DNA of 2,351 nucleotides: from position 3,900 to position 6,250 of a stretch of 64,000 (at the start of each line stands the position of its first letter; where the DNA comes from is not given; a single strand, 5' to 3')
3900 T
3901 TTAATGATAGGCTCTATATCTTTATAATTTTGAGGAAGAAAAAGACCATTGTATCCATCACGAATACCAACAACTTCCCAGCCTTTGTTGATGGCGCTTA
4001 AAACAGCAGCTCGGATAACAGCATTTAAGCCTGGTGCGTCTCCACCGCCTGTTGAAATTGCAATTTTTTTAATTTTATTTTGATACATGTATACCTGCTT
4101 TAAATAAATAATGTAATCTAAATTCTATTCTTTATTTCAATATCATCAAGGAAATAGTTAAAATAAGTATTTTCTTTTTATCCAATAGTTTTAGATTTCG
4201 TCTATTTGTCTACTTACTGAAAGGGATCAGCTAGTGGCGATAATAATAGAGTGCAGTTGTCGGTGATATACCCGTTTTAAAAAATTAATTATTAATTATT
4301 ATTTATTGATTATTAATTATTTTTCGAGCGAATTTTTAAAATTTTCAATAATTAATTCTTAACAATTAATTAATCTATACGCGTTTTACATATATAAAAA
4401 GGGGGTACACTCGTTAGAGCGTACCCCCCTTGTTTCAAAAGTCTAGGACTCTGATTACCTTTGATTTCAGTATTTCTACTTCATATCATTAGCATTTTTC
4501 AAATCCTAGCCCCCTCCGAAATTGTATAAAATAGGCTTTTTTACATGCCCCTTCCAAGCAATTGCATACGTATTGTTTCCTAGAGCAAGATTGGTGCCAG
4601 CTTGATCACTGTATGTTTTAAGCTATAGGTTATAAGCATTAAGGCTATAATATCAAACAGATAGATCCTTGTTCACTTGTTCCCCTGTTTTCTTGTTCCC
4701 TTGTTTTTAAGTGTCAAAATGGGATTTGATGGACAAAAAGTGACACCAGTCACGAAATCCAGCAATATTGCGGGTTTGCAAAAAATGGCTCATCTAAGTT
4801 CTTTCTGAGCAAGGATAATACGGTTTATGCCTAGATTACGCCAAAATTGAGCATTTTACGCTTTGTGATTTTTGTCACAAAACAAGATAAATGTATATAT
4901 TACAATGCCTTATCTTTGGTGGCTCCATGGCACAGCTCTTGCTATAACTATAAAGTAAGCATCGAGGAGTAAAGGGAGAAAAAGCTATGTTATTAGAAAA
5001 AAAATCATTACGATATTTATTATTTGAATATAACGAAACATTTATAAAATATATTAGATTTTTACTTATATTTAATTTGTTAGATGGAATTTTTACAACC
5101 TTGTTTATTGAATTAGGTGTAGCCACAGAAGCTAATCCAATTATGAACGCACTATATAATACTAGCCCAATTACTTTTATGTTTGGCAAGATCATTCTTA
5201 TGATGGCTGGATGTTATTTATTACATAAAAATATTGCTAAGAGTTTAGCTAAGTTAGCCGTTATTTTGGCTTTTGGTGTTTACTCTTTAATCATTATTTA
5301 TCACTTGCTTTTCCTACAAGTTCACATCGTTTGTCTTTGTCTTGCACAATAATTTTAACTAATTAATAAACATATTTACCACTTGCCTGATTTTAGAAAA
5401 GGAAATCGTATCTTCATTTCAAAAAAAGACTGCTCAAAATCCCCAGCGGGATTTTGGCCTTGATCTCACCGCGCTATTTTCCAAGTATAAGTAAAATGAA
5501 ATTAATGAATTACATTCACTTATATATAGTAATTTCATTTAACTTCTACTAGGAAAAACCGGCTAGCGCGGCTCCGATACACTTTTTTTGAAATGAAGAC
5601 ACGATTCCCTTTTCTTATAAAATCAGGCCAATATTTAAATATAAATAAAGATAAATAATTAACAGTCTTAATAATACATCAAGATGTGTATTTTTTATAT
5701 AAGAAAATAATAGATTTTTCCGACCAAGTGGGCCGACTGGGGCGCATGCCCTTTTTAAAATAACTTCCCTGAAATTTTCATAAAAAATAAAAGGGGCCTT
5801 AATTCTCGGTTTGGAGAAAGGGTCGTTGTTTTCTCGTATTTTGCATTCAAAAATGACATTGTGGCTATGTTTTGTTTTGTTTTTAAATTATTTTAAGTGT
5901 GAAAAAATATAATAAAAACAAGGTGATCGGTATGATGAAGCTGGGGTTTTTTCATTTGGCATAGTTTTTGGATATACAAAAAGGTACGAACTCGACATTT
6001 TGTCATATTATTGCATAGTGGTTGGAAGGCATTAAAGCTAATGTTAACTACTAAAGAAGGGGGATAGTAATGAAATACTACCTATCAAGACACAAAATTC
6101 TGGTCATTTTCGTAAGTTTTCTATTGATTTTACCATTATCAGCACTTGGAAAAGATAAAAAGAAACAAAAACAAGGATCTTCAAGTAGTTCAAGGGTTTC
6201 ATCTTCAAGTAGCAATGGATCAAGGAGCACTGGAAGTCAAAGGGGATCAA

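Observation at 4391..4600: Candidate sigma-54-dependent small RNA on the minus strand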

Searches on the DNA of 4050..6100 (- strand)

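Call 4: search_rna_families(source=window, start=4050, end=6100, threshold=evalue, max_evalue=10, show_alignments=3)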
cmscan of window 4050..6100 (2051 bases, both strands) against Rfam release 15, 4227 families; matches with E-value up to 10: 6.
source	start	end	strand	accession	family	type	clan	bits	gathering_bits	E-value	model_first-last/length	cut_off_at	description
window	4355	4442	+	RF00632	sxy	Cis-reg;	-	20.6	70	2.2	9-95/104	no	sxy 5' UTR element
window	5480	5554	-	RF04134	MIR7504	Gene; miRNA;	-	18.1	83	9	1-124/124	no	MIR7504 microRNA precursor family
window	4322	4433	+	RF02377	SurA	Gene; sRNA;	-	15.5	100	0.28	1-279/279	no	SurA sRNA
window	5478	5577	-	RF01471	rliB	Gene; sRNA;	-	15.4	40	4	1-360/360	no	Listeria sRNA rliB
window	4929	4965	+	RF03032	narK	Cis-reg;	-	15.3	43.2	8.4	1-72/72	no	narK RNA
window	4330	4425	+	RF01828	SprD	Gene; sRNA;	-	13.8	100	9.7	1-142/142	no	Small pathogenicity island RNA D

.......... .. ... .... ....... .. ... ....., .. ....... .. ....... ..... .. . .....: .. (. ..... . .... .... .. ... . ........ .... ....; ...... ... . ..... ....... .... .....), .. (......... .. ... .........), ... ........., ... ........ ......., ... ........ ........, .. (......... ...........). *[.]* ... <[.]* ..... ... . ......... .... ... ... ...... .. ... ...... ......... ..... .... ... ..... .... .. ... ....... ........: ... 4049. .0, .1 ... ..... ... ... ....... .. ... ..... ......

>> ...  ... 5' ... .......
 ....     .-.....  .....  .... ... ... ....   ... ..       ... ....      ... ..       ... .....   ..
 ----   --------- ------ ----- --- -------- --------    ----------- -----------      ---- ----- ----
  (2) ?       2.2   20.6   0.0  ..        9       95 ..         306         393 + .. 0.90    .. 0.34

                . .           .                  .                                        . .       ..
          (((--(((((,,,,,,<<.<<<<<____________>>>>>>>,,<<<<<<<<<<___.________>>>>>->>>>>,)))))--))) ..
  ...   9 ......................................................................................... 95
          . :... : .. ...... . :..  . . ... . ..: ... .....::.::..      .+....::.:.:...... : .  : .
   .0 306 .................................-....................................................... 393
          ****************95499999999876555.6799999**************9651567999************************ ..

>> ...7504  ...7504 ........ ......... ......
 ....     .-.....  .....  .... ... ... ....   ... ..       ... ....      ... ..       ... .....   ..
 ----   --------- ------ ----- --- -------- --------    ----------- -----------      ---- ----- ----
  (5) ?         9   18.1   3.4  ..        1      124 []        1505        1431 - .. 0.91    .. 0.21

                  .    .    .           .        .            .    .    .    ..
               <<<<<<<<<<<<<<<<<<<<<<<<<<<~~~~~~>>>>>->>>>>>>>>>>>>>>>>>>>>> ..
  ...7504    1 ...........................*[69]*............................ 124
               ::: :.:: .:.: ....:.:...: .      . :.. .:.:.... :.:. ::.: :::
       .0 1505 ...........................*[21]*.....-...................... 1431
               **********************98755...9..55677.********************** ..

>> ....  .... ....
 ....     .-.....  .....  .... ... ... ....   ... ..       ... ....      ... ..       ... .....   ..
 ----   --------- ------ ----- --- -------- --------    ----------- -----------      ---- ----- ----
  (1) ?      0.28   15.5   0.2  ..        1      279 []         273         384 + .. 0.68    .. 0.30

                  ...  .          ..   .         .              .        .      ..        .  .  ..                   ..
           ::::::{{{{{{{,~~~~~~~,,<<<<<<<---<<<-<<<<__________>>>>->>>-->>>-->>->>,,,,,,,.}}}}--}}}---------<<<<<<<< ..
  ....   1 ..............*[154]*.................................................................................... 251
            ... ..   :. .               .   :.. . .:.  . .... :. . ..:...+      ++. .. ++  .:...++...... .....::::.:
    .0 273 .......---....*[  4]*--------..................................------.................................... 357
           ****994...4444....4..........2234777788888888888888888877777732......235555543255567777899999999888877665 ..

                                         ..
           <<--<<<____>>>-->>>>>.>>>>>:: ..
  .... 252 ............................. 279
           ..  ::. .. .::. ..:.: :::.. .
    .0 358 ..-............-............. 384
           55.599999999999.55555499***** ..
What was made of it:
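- On Known sigma-54-dependent sRNA families in Rfam (Qrr, GlmY/GlmZ, CrcZ, Pxr, NrsZ): At E up to 10 over 4050-6100 there were only six weak, unrelated hits, the best being SurA at E = 0.28 on the opposite strand (call 4).
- On Transcription-attenuation leader: There is no Rfam cis-regulatory match (call 4).
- Closest known: Pxr sRNA of Myxococcus xanthus and other myxobacteria. Different: No Rfam family, Pxr included if present in release 15, matched at E up to 10 (call 4).
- No riboswitch or leader family matched in Rfam, even at E up to 10 (call 4).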

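Call 74: search_dna_similar(query=window:4380-5000:-, collection=plasmids, mode=distant, max_rows=5)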
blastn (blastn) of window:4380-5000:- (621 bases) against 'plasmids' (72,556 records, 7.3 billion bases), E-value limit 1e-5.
No match.

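Call 75: search_dna_similar(query=window:4380-5000:-, collection=phages, mode=distant, max_rows=5)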
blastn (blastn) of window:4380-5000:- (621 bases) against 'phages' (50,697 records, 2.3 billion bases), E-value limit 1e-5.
No match.
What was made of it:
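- Tried and rejected: No match (calls 74, 75).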

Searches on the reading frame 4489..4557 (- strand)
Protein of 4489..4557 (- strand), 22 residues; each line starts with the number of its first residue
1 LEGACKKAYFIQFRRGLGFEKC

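Call 73: search_protein_families(library=pfam, proteins=[window:4489-4557:-], max_evalue=1)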
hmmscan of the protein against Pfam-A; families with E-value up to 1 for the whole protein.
window:4489-4557:- (22 aa): 0 families

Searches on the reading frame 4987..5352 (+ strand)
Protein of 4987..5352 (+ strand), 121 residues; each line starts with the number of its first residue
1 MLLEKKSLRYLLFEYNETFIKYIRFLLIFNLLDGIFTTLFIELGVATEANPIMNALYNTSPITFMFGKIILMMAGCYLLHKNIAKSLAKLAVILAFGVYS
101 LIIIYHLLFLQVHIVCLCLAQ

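Call 10: search_protein_families(library=pfam, proteins=[window:4987-5352:+])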
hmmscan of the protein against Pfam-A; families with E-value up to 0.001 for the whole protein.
window:4987-5352:+ (121 aa): 1 family
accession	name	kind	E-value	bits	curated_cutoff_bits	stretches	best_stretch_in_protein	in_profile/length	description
PF18902.5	DUF5658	-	4.6e-19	69.4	25.2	1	27-107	1-82/82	Domain of unknown function (DUF5658)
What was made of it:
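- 4987..5352 (+): DUF5658-family small membrane protein gene (121 aa), probably co-regulated with the RNA. Pfam PF18902, E = 4.6e-19 (call 10).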

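Call 11: find_encoding_contigs(protein=window:4987-5352:+, flank=10000, max_places=10)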
Protein window:4987-5352:+ (121 aa): no gene with exactly this product is on record in the collection.

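Call 15: find_homologous_proteins(query=window:4987-5352:+)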
Query window:4987-5352:+ (121 aa): 1 proteins with E <= 0.001 among 15 candidates.
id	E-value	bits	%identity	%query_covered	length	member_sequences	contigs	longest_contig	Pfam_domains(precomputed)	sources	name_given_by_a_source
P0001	1.4e-68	246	100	100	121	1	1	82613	PF18902.6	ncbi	ncbi:MAG: DUF5658 family protein [Pseudomonadota bacterium]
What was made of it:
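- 4987..5352 (+): An identical protein is annotated 'DUF5658 family protein [Pseudomonadota bacterium]' (call 15).
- The DUF5658 protein finds only itself (call 15).
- Tried and rejected: It finds only itself (calls 11, 15).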

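Call 57: search_protein_families(library=ncbifam, proteins=[window:4987-5352:+], max_evalue=0.01)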
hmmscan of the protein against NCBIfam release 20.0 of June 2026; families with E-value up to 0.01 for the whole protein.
window:4987-5352:+ (121 aa): 0 families
